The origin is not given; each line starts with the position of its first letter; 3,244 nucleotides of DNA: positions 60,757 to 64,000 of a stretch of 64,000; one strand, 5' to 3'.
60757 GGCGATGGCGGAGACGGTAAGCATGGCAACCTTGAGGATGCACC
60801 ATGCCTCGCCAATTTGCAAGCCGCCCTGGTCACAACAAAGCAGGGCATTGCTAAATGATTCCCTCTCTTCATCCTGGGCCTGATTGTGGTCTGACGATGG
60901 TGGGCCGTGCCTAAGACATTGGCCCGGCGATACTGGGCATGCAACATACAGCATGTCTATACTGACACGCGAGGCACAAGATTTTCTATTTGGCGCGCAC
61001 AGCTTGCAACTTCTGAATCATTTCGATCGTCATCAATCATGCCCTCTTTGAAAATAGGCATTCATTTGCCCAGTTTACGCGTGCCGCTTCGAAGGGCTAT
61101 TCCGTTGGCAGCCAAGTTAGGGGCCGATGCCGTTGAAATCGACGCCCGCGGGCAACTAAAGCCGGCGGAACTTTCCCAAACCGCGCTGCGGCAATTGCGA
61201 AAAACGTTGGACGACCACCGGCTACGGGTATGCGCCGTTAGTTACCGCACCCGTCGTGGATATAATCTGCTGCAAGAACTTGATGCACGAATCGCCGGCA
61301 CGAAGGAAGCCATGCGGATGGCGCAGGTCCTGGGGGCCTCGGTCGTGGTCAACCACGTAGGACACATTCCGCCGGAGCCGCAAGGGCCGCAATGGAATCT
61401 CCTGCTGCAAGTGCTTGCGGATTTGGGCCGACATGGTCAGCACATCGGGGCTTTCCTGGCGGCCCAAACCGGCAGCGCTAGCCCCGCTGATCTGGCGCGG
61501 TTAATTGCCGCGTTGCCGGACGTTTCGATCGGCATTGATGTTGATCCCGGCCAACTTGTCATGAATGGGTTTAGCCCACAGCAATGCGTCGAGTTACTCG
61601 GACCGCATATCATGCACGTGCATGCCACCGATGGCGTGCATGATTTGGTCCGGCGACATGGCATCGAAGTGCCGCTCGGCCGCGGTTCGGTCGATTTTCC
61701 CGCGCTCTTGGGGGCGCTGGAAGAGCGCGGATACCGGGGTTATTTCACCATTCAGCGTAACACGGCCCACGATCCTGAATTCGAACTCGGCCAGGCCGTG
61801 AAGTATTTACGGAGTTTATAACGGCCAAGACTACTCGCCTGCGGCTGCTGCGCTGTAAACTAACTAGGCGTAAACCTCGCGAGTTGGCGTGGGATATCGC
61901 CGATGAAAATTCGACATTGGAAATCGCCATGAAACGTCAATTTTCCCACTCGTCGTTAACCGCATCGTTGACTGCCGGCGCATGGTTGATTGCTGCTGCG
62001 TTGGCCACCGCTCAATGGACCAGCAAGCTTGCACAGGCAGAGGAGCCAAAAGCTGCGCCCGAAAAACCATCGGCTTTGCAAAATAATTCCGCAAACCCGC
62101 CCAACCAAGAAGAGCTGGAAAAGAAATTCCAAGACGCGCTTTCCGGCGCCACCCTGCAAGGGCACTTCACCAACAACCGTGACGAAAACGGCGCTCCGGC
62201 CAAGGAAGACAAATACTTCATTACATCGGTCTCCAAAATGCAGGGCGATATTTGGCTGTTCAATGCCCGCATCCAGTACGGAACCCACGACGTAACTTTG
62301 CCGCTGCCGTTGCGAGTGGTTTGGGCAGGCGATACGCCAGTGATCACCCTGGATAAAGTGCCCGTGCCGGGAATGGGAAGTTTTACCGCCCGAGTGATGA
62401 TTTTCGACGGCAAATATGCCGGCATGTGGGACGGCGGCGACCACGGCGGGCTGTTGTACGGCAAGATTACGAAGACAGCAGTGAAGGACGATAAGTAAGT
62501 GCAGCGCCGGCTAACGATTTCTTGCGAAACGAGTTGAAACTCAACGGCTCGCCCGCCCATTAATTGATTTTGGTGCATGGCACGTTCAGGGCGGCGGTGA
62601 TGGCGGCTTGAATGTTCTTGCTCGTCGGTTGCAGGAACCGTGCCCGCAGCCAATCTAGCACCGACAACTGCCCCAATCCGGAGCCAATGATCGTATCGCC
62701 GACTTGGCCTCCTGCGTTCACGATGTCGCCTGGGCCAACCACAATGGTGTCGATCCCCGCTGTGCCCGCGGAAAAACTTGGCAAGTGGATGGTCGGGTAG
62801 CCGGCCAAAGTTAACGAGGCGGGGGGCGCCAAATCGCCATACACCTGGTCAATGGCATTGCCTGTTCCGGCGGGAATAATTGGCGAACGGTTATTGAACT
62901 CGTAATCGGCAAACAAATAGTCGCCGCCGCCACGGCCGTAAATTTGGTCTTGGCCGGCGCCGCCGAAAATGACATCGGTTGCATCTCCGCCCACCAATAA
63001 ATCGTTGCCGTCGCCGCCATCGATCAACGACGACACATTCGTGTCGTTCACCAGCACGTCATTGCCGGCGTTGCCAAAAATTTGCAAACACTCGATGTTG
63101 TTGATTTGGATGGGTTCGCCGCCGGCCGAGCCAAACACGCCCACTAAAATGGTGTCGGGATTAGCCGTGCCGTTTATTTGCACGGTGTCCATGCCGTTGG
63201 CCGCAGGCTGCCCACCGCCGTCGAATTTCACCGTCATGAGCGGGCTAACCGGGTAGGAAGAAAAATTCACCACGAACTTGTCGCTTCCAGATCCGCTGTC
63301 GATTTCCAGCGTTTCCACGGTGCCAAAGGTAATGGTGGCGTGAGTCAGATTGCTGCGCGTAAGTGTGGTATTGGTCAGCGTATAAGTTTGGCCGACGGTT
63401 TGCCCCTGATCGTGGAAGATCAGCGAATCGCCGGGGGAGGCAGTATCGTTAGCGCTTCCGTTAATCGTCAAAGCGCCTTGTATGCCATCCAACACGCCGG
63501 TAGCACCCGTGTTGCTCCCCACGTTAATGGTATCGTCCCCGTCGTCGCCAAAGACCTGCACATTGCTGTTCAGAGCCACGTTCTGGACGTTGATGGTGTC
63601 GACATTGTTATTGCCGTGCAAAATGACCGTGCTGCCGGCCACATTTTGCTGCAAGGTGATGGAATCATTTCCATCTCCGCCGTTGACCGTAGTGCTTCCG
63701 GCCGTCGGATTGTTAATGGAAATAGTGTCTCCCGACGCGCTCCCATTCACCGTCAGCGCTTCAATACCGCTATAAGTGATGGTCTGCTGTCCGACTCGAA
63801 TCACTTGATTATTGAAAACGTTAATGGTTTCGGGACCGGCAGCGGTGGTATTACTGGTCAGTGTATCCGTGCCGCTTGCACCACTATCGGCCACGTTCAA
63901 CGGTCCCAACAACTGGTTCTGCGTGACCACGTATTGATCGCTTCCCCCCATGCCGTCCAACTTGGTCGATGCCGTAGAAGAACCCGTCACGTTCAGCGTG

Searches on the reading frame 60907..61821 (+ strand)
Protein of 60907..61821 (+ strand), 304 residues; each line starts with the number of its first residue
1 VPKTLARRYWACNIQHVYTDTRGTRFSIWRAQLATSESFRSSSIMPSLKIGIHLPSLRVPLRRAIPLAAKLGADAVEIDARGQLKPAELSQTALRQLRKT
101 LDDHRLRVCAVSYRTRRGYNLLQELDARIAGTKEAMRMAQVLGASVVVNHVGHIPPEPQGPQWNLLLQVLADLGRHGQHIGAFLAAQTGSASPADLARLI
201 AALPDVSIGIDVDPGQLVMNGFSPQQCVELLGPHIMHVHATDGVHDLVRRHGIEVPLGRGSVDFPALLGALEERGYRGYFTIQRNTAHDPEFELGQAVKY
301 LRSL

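Call 77: search_protein_families(library=pfam, proteins=[window:60907-61821:+], max_evalue=0.0001)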
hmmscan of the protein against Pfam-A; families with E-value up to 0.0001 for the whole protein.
window:60907-61821:+ (304 aa): 1 family
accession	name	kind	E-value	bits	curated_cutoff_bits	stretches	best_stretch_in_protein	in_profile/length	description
PF01261.30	AP_endonuc_2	-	5.8e-29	102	31.1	1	67-303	3-248/249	Xylose isomerase-like TIM barrel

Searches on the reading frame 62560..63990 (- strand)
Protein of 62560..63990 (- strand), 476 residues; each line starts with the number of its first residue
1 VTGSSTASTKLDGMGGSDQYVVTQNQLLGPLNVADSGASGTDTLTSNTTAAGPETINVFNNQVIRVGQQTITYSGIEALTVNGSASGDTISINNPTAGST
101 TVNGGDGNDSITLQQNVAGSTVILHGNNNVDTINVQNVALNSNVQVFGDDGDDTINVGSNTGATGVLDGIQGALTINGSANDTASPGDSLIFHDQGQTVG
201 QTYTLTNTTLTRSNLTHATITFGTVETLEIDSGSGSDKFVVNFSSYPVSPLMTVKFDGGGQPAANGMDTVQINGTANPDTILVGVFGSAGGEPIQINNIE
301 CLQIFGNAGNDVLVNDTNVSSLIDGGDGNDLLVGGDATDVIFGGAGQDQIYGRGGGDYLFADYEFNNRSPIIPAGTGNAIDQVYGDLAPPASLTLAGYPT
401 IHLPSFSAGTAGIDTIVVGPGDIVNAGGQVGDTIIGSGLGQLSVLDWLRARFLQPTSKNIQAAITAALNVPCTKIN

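Call 77: search_protein_families(library=pfam, proteins=[window:62560-63990:-], max_evalue=0.0001)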
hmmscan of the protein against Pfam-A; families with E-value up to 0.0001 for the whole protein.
window:62560-63990:- (476 aa): 1 family
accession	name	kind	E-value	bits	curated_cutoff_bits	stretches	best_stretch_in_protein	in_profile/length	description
PF00353.25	HemolysinCabind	-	5.3e-06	26.7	23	1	324-359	1-36/36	RTX calcium-binding nonapeptide repeat (4 copies)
